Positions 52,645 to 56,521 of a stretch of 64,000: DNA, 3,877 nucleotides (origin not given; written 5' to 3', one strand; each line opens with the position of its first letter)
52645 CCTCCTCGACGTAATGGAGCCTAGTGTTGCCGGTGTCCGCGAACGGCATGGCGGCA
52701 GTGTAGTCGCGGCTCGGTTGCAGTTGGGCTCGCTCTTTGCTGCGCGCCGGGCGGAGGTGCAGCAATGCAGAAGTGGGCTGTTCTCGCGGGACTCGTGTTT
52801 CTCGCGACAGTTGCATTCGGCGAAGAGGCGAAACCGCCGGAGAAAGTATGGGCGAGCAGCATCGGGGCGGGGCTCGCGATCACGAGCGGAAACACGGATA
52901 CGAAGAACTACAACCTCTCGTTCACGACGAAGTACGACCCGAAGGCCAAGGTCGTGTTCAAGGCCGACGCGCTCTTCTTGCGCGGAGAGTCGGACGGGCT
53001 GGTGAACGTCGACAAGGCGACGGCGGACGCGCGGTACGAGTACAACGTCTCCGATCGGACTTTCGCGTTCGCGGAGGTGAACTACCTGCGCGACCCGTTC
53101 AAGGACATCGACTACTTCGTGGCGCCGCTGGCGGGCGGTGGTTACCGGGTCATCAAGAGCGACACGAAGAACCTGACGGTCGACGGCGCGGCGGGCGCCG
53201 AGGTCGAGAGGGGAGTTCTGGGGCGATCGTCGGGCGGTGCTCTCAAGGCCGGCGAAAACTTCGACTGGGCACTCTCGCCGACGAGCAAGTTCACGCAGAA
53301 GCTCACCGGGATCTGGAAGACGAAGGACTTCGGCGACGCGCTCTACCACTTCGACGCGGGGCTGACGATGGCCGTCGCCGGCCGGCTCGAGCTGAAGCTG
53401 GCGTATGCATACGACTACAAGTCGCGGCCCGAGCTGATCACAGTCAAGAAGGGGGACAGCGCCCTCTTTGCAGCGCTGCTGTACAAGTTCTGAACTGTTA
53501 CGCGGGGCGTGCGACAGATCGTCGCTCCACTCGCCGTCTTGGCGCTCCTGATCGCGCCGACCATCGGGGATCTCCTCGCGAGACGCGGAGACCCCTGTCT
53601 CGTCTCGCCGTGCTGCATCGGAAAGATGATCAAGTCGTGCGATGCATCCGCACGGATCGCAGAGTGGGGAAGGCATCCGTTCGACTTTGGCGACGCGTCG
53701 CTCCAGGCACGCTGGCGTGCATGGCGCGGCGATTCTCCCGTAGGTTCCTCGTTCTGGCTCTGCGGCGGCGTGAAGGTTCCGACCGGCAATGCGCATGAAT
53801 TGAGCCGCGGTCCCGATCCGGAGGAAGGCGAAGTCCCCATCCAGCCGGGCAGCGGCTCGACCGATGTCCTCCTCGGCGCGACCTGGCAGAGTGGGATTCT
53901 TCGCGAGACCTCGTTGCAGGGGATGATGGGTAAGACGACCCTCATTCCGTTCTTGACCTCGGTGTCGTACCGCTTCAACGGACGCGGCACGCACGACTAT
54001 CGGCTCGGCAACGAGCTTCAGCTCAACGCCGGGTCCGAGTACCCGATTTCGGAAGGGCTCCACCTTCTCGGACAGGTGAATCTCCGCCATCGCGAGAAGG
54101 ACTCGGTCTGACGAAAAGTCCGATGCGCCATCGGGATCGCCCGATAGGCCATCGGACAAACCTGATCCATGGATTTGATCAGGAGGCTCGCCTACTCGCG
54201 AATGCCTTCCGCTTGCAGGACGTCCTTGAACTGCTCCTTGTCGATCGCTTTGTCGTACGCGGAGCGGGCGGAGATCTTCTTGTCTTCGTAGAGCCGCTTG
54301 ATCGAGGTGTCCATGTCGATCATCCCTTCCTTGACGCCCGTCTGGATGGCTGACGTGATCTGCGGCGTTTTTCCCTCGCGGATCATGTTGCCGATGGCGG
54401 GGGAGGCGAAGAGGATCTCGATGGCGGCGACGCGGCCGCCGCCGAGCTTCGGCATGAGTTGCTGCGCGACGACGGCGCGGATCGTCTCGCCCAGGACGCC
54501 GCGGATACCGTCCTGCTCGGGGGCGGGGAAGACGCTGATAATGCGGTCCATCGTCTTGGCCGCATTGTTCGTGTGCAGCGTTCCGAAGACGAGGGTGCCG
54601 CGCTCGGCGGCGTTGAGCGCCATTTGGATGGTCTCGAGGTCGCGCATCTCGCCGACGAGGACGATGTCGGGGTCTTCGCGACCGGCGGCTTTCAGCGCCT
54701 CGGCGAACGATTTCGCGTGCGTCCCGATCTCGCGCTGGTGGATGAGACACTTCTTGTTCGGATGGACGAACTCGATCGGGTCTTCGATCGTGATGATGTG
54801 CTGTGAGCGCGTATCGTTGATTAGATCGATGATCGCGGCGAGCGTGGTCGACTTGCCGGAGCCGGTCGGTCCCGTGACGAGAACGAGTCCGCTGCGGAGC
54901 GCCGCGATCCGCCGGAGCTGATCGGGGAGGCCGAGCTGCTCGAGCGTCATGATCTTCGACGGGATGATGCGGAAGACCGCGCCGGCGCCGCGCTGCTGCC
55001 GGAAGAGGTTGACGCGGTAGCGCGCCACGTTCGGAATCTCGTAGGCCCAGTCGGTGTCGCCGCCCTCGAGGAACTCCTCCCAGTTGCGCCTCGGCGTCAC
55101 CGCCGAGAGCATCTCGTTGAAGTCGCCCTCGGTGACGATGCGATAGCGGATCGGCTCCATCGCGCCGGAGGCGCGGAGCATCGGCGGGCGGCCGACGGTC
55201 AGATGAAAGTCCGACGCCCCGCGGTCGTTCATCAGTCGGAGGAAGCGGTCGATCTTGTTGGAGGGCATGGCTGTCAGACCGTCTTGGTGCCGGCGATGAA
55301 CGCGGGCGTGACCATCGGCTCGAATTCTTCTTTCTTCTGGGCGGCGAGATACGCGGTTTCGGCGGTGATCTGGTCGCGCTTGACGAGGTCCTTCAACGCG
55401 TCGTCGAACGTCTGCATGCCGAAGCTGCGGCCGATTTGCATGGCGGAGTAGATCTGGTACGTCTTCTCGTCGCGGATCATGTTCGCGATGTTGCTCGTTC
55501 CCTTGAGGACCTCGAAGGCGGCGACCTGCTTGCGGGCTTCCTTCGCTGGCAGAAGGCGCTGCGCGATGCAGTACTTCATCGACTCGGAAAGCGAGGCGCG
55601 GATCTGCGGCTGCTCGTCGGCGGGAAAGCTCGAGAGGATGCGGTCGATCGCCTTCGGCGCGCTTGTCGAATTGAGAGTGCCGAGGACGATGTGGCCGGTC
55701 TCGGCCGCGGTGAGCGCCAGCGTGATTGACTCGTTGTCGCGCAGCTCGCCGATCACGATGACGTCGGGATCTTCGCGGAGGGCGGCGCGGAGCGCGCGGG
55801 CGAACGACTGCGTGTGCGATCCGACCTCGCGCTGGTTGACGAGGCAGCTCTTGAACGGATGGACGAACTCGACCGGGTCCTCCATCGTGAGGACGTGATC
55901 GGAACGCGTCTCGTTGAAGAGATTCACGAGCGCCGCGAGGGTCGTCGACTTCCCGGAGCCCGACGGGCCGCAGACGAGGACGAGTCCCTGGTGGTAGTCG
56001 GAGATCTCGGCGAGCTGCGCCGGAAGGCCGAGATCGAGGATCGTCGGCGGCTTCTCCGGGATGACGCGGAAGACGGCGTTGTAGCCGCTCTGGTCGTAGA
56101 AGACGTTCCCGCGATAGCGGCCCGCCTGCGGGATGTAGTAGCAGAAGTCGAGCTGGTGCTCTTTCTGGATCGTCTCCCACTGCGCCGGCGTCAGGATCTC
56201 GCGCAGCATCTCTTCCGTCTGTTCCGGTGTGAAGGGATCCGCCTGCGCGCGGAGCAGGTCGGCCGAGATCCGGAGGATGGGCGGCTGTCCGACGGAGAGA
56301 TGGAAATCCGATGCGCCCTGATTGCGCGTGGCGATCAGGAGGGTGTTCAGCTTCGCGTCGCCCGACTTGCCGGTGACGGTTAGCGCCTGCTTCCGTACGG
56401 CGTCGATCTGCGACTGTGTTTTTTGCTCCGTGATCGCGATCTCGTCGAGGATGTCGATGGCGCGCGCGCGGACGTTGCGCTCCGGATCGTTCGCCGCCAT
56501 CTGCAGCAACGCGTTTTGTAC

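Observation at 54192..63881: Six-gene co-directional cluster with three PilT-family ATPases, a glycosyltransferase-dehydrogenase fusion and an adjacent O-antigen-ligase-like gene, without other pilus genes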

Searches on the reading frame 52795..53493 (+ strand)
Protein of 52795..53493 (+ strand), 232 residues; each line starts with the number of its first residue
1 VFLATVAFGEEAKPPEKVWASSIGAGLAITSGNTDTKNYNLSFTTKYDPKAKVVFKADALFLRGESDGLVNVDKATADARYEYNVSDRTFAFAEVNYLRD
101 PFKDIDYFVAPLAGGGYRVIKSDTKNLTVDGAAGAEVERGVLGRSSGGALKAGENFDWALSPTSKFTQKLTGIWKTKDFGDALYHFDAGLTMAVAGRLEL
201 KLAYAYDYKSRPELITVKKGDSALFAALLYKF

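Call 58: search_protein_families(library=pfam, proteins=[window:52795-53493:+], max_evalue=0.001)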
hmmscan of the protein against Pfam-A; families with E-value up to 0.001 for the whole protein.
window:52795-53493:+ (232 aa): 1 family
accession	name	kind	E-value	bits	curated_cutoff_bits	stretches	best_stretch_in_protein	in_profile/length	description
PF04338.18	DUF481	-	1.3e-38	133.6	21.1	1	23-232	1-210/210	Protein of unknown function, DUF481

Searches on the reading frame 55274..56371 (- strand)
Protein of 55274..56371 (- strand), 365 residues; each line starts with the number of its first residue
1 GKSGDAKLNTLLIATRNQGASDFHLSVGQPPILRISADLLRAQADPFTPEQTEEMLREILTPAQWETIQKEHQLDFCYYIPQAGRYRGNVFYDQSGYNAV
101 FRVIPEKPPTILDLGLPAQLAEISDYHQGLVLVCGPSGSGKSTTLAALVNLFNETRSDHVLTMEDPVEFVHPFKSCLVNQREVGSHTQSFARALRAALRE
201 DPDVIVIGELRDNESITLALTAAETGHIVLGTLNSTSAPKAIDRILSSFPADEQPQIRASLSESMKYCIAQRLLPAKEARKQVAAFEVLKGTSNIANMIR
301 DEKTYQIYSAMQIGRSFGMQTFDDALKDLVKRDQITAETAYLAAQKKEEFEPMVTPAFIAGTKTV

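Call 46: search_solved_structures(query=window:55274-56371:-, max_evalue=1e-60, show_alignments=1)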
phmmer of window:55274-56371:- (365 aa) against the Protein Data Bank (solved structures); distinct sequences matched with E-value up to 1e-60: 9.
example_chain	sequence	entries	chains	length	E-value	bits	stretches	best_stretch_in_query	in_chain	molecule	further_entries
3jvu_A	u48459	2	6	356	8.4e-98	330.6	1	10-350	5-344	Twitching mobility protein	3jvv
5zfq_A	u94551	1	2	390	1.3e-92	313.5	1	6-356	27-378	Twitching motility pilus retraction protein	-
6ojx_A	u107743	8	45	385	1.7e-90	306.6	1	6-356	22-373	Twitching motility pilus retraction ATPase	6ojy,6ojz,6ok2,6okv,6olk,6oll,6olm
2gsz_A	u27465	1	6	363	3.5e-85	289.1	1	16-355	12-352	twitching motility protein PilT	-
2ewv_A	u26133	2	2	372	3.5e-85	289.1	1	15-354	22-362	twitching motility protein PilT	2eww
5fl3_A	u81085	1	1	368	2.1e-83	283.3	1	8-357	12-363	PILI RETRACTION PROTEIN PILT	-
10my_A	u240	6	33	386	1.1e-68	235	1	6-350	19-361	PilT/PilU family type 4a pilus ATPase | Twitching motility protein PilT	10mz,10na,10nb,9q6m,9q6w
9n32_A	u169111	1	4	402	1.5e-68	234.4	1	12-351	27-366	PilU protein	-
2eyu_A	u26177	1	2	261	8.6e-66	225.4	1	105-354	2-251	twitching motility protein PilT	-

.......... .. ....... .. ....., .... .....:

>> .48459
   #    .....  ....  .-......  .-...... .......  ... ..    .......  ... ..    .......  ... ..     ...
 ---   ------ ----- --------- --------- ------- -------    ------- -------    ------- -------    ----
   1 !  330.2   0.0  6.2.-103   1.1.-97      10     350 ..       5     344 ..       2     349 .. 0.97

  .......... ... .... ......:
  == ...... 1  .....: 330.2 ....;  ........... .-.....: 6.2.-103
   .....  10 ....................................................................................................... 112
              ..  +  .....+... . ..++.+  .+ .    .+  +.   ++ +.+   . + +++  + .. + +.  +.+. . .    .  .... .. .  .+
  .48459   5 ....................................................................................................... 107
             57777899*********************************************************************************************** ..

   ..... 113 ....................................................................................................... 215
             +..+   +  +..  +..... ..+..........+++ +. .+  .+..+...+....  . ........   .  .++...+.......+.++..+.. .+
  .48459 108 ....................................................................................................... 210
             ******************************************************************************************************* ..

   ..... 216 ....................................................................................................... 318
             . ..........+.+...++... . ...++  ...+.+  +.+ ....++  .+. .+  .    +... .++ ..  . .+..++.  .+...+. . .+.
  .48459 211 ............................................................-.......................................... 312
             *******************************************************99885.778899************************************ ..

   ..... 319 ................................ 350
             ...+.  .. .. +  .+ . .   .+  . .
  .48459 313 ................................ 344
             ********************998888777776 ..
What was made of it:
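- Tried and rejected: Rejected on sequence scores (call 46).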
